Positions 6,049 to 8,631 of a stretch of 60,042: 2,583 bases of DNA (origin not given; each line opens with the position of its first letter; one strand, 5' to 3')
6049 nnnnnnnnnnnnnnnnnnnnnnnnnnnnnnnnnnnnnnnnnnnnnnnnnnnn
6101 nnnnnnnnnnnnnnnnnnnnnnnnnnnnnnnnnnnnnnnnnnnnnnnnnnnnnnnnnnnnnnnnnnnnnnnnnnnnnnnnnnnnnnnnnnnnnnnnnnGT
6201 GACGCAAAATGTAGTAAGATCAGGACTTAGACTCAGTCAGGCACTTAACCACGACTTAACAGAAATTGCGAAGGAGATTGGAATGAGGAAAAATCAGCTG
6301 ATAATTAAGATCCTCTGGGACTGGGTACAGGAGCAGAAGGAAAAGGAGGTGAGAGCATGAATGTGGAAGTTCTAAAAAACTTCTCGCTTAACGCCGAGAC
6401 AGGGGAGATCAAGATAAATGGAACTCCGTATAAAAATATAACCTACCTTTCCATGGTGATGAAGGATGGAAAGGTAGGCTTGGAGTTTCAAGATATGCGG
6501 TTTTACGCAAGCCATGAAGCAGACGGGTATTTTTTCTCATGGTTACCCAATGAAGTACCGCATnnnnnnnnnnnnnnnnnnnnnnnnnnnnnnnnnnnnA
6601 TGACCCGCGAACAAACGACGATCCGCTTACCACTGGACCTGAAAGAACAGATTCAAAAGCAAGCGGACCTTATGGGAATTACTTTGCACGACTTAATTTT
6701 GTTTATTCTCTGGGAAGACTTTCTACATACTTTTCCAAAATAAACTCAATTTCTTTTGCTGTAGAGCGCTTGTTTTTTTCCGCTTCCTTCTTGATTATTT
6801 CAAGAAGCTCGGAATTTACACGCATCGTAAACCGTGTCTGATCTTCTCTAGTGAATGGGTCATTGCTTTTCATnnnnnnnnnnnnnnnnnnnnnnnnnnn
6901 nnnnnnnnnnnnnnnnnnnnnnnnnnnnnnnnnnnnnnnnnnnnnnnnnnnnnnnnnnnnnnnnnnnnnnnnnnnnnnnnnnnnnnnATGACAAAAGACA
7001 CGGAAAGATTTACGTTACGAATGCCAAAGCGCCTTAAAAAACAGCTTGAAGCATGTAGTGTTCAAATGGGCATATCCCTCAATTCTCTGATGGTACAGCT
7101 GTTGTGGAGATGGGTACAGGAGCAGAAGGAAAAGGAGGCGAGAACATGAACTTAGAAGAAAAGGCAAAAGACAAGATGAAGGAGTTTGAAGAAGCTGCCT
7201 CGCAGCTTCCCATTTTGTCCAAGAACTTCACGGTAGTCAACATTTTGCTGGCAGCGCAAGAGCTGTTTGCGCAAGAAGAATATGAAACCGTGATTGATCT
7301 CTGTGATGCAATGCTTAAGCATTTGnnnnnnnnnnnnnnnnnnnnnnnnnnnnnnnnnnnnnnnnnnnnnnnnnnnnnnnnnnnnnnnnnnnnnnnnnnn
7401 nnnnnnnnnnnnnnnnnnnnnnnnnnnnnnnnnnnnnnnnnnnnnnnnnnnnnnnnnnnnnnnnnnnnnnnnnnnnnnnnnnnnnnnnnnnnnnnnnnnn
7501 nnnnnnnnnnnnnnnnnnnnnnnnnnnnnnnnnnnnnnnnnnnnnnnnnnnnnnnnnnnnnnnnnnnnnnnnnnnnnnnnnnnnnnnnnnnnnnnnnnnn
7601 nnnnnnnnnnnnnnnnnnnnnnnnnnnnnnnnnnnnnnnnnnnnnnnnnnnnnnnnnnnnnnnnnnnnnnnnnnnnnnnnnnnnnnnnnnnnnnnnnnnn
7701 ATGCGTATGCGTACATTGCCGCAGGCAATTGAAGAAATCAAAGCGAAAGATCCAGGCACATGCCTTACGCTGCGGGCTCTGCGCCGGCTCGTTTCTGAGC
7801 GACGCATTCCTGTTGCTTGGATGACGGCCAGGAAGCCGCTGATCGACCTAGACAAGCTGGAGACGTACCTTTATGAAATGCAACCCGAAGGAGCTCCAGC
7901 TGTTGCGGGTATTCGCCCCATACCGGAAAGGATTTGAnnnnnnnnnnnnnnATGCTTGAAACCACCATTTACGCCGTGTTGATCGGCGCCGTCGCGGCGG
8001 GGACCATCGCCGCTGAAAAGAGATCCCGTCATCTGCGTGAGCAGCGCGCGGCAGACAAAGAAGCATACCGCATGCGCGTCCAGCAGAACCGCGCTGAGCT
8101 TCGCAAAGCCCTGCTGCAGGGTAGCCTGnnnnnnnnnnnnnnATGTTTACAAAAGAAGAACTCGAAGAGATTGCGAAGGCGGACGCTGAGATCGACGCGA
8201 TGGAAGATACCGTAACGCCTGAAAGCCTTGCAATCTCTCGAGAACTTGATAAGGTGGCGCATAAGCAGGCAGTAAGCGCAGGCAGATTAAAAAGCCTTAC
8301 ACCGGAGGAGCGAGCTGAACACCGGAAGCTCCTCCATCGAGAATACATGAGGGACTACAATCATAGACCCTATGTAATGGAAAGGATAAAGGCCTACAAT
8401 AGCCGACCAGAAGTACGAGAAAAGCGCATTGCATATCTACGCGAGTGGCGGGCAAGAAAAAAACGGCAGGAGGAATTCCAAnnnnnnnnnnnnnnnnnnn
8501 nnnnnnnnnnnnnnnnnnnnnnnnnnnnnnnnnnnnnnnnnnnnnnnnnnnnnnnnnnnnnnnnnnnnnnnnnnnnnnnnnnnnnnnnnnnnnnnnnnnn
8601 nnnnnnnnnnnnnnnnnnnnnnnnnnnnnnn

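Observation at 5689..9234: Three diverged tandem copies of a ribbon-helix-helix switch cassette (nine small RHH-like genes) in the early region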

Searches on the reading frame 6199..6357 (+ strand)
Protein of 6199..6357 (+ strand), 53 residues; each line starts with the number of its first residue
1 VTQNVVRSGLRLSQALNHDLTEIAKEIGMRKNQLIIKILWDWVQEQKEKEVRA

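Call 3: search_protein_families(library=pfam, proteins=[window:6199-6357:+], max_evalue=1)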
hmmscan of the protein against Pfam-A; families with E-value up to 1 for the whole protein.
seq(53 aa): 2 families
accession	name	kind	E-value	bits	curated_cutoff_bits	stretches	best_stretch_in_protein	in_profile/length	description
PF07498.18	Rho_N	-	0.02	15.3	24.9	1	18-39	8-35/43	Rho termination factor, N-terminal domain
PF05534.18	HicB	-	0.14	12.5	21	1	10-39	22-51/51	HicB family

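Call 9: search_protein_families(library=phrogs, proteins=[window:6199-6357:+], max_evalue=0.1)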
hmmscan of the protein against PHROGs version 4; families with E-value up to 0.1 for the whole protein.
seq(53 aa): 6 families
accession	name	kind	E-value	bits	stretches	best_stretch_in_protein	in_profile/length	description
phrog_582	-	transcription regulation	2.7e-09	38.2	1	1-51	53-103/105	Arc-like repressor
phrog_876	-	transcription regulation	0.00047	20.8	1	9-49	71-111/239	transcriptional repressor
phrog_795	-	other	0.021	16.1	1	3-49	15-61/116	partition protein ATPase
phrog_228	-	transcription regulation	0.03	15.1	1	2-50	7-55/251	Arc-like repressor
phrog_25971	-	unknown function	0.031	15.7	1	11-48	79-116/116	-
phrog_7906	-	transcription regulation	0.084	14.6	1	5-49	9-53/111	Arc-like transcriptional regulator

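Call 18: find_homologous_proteins(query=A2, max_evalue=0.001)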
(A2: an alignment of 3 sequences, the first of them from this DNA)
Query A2 (3 sequences) (53 aa, profile of the alignment): 52 proteins with E <= 0.001 among 53 candidates.
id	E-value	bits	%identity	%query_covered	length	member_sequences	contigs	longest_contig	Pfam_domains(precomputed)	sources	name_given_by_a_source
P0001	8.4e-26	107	42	100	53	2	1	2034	-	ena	-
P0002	1.4e-25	107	98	100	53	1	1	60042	-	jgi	-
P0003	2.1e-22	96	47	81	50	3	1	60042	-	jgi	-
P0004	1.6e-16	78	43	89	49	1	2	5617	-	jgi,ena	-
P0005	4.8e-16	76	71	85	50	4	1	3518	-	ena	-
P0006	6.6e-15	72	49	85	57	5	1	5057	-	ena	-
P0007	7.2e-15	72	49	96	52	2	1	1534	-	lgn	-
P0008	3.5e-14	70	40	91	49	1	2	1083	-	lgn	-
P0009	3.5e-14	70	47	96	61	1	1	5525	-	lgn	-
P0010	5.8e-14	69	36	83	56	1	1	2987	PF03869.21,PF05534.19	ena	-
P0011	1.3e-13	68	44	91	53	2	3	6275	-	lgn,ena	-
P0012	1.7e-13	68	42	81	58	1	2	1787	-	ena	-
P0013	1.8e-13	68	43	83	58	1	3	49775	-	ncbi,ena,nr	nr:hypothetical protein [uncultured Acetatifactor sp.]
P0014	2.0e-13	68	48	91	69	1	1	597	-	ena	-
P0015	2.2e-13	67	43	89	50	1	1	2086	-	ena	-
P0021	8.1e-13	66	50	75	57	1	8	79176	-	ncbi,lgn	-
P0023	1.7e-12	65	46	87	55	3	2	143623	-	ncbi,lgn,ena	-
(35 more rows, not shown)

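Call 20: find_encoding_contigs(protein=P0023, flank=4000, max_places=3)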
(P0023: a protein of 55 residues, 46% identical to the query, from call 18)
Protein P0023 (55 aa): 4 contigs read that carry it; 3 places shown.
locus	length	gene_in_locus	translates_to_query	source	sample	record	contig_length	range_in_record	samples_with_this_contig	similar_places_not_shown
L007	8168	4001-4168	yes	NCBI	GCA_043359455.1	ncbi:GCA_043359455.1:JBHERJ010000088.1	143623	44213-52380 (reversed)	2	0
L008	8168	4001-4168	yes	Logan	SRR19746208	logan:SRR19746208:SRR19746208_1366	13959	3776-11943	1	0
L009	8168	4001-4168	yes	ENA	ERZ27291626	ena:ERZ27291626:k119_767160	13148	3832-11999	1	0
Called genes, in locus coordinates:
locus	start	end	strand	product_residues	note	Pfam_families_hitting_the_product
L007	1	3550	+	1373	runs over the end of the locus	PF00929:RNase_T, PF07733:DNA_pol3_alpha, PF17657:DNA_pol3_finger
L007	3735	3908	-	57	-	PF03869:Arc (weak)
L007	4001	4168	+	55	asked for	-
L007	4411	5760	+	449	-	PF00395:SLH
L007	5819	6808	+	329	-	-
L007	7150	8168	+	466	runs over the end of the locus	PF08808:RES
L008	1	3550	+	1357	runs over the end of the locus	PF00929:RNase_T, PF13482:RNase_H_2 (weak), PF07733:DNA_pol3_alpha, PF17657:DNA_pol3_finger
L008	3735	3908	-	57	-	PF03869:Arc (weak)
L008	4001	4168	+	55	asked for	-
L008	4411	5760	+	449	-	PF00395:SLH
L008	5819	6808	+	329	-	-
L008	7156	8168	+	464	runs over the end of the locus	PF08808:RES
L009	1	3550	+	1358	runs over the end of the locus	PF00929:RNase_T, PF07733:DNA_pol3_alpha, PF17657:DNA_pol3_finger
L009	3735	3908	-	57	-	PF03869:Arc (weak)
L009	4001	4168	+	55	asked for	-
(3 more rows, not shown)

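Call 21: find_encoding_contigs(protein=P0021, flank=4000, max_places=3)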
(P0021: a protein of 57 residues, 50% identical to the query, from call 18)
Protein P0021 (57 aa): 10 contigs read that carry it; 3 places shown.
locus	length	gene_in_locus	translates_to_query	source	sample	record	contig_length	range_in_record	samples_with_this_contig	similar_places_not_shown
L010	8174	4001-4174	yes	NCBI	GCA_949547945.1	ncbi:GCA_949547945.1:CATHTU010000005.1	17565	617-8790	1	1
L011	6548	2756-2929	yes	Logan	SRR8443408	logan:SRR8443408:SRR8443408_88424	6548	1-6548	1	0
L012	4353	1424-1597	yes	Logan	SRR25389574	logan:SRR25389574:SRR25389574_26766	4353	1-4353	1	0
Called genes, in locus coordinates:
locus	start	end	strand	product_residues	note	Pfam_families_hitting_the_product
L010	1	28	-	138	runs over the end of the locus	PF08937:ThsB_TIR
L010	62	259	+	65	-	-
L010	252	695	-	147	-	PF18181:SLATT_1, PF14015:DUF4231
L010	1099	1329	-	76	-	-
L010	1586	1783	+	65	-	PF12844:HTH_19, PF13443:HTH_26, PF13560:HTH_31, PF01381:HTH_3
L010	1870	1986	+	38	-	-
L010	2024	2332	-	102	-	-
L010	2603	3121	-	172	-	PF13443:HTH_26 (weak)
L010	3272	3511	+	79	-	-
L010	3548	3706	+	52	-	-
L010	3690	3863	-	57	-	PF03869:Arc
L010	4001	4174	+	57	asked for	-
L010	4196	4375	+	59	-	-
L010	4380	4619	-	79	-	-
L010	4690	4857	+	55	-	-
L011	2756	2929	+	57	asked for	-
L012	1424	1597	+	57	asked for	-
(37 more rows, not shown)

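Call 24: find_related_loci(query=A2, collection=viral_contigs, flank=4000)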
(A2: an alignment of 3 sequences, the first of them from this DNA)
Query A2 (53 aa) in viral_contigs; peptide patterns used: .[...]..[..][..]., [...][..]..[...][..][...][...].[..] (x = any residue, [..] = any of these).
98 stretches matched a pattern; 1 encode a relative of the query (tblastn E <= 1e-3); 1 distinct loci.
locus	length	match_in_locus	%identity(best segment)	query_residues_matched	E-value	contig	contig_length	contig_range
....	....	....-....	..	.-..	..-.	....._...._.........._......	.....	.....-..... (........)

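Call 38: search_protein_families(library=padloc, proteins=[window:6199-6357:+], max_evalue=0.01)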
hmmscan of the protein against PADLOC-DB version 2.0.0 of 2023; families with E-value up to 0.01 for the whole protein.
seq(53 aa): 1 family
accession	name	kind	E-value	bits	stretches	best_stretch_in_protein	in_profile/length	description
PDLC03131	Specificity_I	-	0.0067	13.8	1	16-50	396-433/439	Type I specificity subunit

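Call 49: predict_structure(alignment_id=A6)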
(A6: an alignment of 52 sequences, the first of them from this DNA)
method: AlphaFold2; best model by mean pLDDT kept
length: 53 residues; sequences in the alignment: 52
mean_pLDDT: 91.1   pTM: 0.65
mean pLDDT of the five models: 91.1, 90.9, 90.2, 88.8, 87.5
residues with pLDDT >= 90: 38; 70-90: 13; 50-70: 2; < 50: 0
segments of 3 or more residues with pLDDT < 50: none
pLDDT, mean of each block of 10 residues (from residue 1): 77 95 97 95 94 79
secondary structure, 60 per line:
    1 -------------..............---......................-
elements in order: H14-27 H31-52

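Call 52: fold_search(model_id=the predicted structure, library=pdb)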
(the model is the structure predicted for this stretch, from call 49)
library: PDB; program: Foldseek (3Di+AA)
matches with E <= 10: 172; with E <= 0.001: 0
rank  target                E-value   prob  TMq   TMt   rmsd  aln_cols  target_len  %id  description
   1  2gpe_B                8.1e-02  1.00  0.79  0.90   1.2        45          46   16  Structure of the DNA-binding domain of E. Coli Proline Utilization A (PUTA) (released 2007-02-20)
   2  1b01_A                8.1e-02  0.99  0.66  0.79   1.5        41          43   24  TRANSCRIPTIONAL REPRESSOR COPG/DNA COMPLEX (released 1999-11-19)
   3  2rbf_A                9.5e-02  1.00  0.76  0.90   1.0        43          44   16  Structure of the ribbon-helix-helix domain of Escherichia coli PutA (PutA52) complexed with operator DNA (O2) (released 2008-07-29)
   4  2cpg_B                9.5e-02  0.99  0.68  0.78   1.4        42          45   26  TRANSCRIPTIONAL REPRESSOR COPG (released 1999-11-19)
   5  6iya_D                1.1e-01  0.99  0.79  0.87   1.5        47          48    8  Structure of the DNA binding domain of antitoxin CopASO (released 2019-01-16)
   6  6iya_F                1.2e-01  0.99  0.80  0.86   1.5        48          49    8  Structure of the DNA binding domain of antitoxin CopASO (released 2019-01-16)
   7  1ea4_H                1.2e-01  0.98  0.69  0.81   1.4        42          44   26  TRANSCRIPTIONAL REPRESSOR COPG/22bp dsDNA COMPLEX (released 2001-07-05)
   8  1ea4_F                1.2e-01  0.98  0.69  0.79   1.4        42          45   26  TRANSCRIPTIONAL REPRESSOR COPG/22bp dsDNA COMPLEX (released 2001-07-05)
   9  3ft7_A                1.4e-01  0.98  0.71  0.83   1.8        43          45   21  Crystal structure of an extremely stable dimeric protein from sulfolobus islandicus (released 2009-10-20)
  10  1ea4_B                1.4e-01  0.97  0.62  0.78   1.4        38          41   26  TRANSCRIPTIONAL REPRESSOR COPG/22bp dsDNA COMPLEX (released 2001-07-05)
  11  6iya_C                1.7e-01  0.99  0.78  0.90   0.9        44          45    7  Structure of the DNA binding domain of antitoxin CopASO (released 2019-01-16)
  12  1ea4_E                1.7e-01  0.97  0.69  0.80   1.5        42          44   26  TRANSCRIPTIONAL REPRESSOR COPG/22bp dsDNA COMPLEX (released 2001-07-05)
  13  6iya_A                1.8e-01  0.98  0.77  0.85   1.9        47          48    6  Structure of the DNA binding domain of antitoxin CopASO (released 2019-01-16)
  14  1myl_A                2.0e-01  0.97  0.72  0.83   1.4        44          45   18  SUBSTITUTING HYDROPHOBIC RESIDUES FOR A BURIED SALT BRIDGE ENHANCES PROTEIN STABILITY BUT DOES NOT REDUCE CONFORMATION (released 1995-01-26)
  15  1par_A                2.1e-01  0.82  0.59  0.60   4.4        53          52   23  DNA RECOGNITION BY BETA-SHEETS IN THE ARC REPRESSOR-OPERATOR CRYSTAL STRUCTURE (released 1994-07-31)
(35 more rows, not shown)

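Call 101: search_solved_structures(query=A6, max_evalue=1)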
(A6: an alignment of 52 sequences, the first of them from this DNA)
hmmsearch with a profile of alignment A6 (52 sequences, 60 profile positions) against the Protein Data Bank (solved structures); distinct sequences matched with E-value up to 1: 7.
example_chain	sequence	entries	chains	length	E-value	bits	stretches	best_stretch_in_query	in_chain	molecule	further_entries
1mnt_A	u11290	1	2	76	0.0013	21.6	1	8-41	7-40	MNT REPRESSOR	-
1b28_A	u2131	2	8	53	0.031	17.2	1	6-46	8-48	PROTEIN (REGULATORY PROTEIN ARC) | ARC REPRESSOR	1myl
4hv0_A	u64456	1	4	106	0.12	15.3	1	19-51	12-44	AvtR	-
8g8i_A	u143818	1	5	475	0.13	15.2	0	35-52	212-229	C3HR3_9r_shift4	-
1b01_A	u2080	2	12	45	0.13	15.1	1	6-42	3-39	TRANSCRIPTIONAL REPRESSOR COPG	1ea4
2cpg_A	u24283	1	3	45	0.15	15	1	6-36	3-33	TRANSCRIPTIONAL REPRESSOR COPG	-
6a6x_C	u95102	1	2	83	0.69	12.9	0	8-35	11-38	Antitoxin MazE7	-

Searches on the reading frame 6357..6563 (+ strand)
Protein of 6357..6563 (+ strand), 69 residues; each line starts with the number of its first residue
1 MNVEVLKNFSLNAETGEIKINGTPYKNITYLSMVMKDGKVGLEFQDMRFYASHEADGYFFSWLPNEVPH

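Call 9: search_protein_families(library=phrogs, proteins=[window:6357-6563:+], max_evalue=0.1)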
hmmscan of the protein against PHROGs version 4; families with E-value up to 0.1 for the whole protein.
seq(69 aa): 0 families

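Call 10: search_protein_families(library=pfam, proteins=[window:6357-6563:+], max_evalue=0.1)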
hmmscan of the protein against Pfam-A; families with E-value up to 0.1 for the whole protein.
seq(69 aa): 0 families

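Call 38: search_protein_families(library=padloc, proteins=[window:6357-6563:+], max_evalue=0.01)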
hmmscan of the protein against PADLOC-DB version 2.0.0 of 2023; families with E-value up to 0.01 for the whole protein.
seq(69 aa): 0 families

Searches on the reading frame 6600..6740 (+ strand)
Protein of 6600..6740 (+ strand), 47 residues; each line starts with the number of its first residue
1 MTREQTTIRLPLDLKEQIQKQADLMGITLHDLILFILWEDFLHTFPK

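Call 3: search_protein_families(library=pfam, proteins=[window:6600-6740:+], max_evalue=1)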
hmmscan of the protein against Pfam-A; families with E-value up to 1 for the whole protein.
seq(47 aa): 4 families
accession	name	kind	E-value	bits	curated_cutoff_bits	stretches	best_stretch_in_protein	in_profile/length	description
PF01402.27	RHH_1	-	0.0022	18.3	20.5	1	6-33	2-29/39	Ribbon-helix-helix protein, copG family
PF12441.14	CopG_antitoxin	-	0.088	14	28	1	4-37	43-76/79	CopG antitoxin of type II toxin-antitoxin system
PF21983.2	NikA-like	-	0.19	12.4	27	1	4-33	5-34/72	Mobilization protein NikA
PF07878.17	RHH_5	-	0.25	11.5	26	1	7-34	5-32/43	CopG-like RHH_1 or ribbon-helix-helix domain, RHH_5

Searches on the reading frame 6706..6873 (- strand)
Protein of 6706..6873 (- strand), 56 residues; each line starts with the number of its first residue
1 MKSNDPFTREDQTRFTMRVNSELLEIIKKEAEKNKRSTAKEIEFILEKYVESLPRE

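Call 3: search_protein_families(library=pfam, proteins=[window:6706-6873:-], max_evalue=1)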
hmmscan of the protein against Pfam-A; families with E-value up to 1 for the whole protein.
seq(56 aa): 6 families
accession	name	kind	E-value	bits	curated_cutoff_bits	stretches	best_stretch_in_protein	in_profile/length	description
PF03869.20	Arc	-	6.6e-05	23.1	20.4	1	11-47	3-39/50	Arc-like DNA binding domain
PF19891.5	DUF6364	-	0.00054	20.8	27.3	1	12-48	2-38/70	Family of unknown function (DUF6364)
PF01402.27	RHH_1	-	0.0069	16.7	20.5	1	14-51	1-38/39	Ribbon-helix-helix protein, copG family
PF07878.17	RHH_5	-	0.0094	16.1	26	1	22-52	11-41/43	CopG-like RHH_1 or ribbon-helix-helix domain, RHH_5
PF22513.2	FitA-like_RHH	-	0.028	14.8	27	1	22-49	11-38/39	Antitoxin FitA-like, ribbon-helix-helix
PF19802.4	DUF6285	-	0.094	13.8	28.1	1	10-43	4-37/91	Domain of unknown function (DUF6285)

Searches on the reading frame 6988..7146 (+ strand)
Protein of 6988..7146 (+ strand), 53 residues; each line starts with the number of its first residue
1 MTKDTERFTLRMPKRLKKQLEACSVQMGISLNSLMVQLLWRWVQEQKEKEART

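Call 3: search_protein_families(library=pfam, proteins=[window:6988-7146:+], max_evalue=1)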
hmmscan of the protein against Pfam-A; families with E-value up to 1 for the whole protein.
seq(53 aa): 2 families
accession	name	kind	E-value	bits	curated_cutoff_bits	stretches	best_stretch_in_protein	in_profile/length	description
PF05534.18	HicB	-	0.0016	18.8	21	1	7-39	19-51/51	HicB family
PF03869.20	Arc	-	0.0024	18.1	20.4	1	3-39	2-38/50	Arc-like DNA binding domain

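Call 9: search_protein_families(library=phrogs, proteins=[window:6988-7146:+], max_evalue=0.1)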
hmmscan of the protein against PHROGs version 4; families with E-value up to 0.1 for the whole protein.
seq(53 aa): 13 families
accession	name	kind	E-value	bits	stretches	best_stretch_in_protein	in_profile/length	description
phrog_582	-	transcription regulation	2.9e-10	41.4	1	1-51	53-103/105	Arc-like repressor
phrog_2685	-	other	3.1e-08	35.1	1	1-51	14-64/161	partition protein ATPase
phrog_795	-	other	1.6e-07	32.6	1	1-49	13-61/116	partition protein ATPase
phrog_228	-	transcription regulation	2e-06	28.8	1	1-51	6-56/251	Arc-like repressor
phrog_1287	-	unknown function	5.6e-05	24.6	1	3-49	7-53/115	-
phrog_1388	-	unknown function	0.00036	21.7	1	1-47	1-48/143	-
phrog_3178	-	transcription regulation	0.0011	20.3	1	2-39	6-43/125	Arc-like DNA binding domain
phrog_13890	-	unknown function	0.0056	17.6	1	4-49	16-57/73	-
phrog_9151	-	moron, auxiliary metabolic gene and host takeover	0.0075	17.6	1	7-51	73-117/119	HicB-like antitoxin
phrog_876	-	transcription regulation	0.018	15.5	1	5-50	67-112/239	transcriptional repressor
phrog_7906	-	transcription regulation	0.026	16.3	1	2-49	6-53/111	Arc-like transcriptional regulator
phrog_38161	-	transcription regulation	0.048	14.4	1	2-48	6-52/137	Arc-like transcriptional regulator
phrog_2737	-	unknown function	0.049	14.6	1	4-46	3-45/86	-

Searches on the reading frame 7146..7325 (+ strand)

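Call 9: search_protein_families(library=phrogs, proteins=[window:7146-7325:+], max_evalue=0.1)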
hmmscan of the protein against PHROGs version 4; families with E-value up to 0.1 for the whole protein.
seq(60 aa): 0 families

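Call 10: search_protein_families(library=pfam, proteins=[window:7146-7325:+], max_evalue=0.1)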
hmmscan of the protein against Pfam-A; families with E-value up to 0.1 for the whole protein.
seq(60 aa): 2 families
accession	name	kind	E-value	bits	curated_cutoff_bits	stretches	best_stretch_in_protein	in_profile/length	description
PF24760.1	TPR_IF140_C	-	0.07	14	27.4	1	8-58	37-86/124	IF140 C-terminal TPR domain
PF17107.11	SesA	-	0.078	13.6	26.3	1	6-58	20-74/122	N-terminal domain on NACHT_NTPase and P-loop NTPases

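Call 38: search_protein_families(library=padloc, proteins=[window:7146-7325:+], max_evalue=0.01)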
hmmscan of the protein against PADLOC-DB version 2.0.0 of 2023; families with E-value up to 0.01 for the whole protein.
seq(60 aa): 0 families

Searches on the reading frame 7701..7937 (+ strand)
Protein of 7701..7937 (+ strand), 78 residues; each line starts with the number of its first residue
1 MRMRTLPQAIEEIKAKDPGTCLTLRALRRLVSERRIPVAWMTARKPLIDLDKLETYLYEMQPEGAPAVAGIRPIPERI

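Call 10: search_protein_families(library=pfam, proteins=[window:7701-7934:+], max_evalue=0.1)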
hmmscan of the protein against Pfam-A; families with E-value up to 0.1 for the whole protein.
seq(78 aa): 0 families

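Call 104: search_protein_families(library=pfam, proteins=[window:7701-7937:+], max_evalue=0.001)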
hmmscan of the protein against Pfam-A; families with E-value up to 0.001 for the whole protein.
window:7701-7937:+ (78 aa): 0 families

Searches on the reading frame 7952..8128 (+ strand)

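Call 10: search_protein_families(library=pfam, proteins=[window:7952-8128:+], max_evalue=0.1)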
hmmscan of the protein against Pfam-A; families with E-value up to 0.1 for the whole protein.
seq(59 aa): 1 family
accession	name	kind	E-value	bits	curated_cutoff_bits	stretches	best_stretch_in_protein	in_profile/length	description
PF19508.4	DUF6042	-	0.062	13.4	26.8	1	6-52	23-70/219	Family of unknown function (DUF6042)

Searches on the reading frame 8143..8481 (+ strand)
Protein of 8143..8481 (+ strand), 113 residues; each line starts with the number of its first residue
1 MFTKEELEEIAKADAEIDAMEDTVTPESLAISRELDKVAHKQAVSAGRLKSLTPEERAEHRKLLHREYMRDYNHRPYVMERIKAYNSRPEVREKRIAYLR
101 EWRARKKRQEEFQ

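Call 10: search_protein_families(library=pfam, proteins=[window:8143-8481:+], max_evalue=0.1)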
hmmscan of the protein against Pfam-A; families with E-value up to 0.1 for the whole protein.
seq(113 aa): 1 family
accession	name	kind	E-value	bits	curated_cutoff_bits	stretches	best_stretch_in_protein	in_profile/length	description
PF04320.19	YggL_50S_bp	-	0.0081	17.5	27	1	10-67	29-86/102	YggL 50S ribosome-binding protein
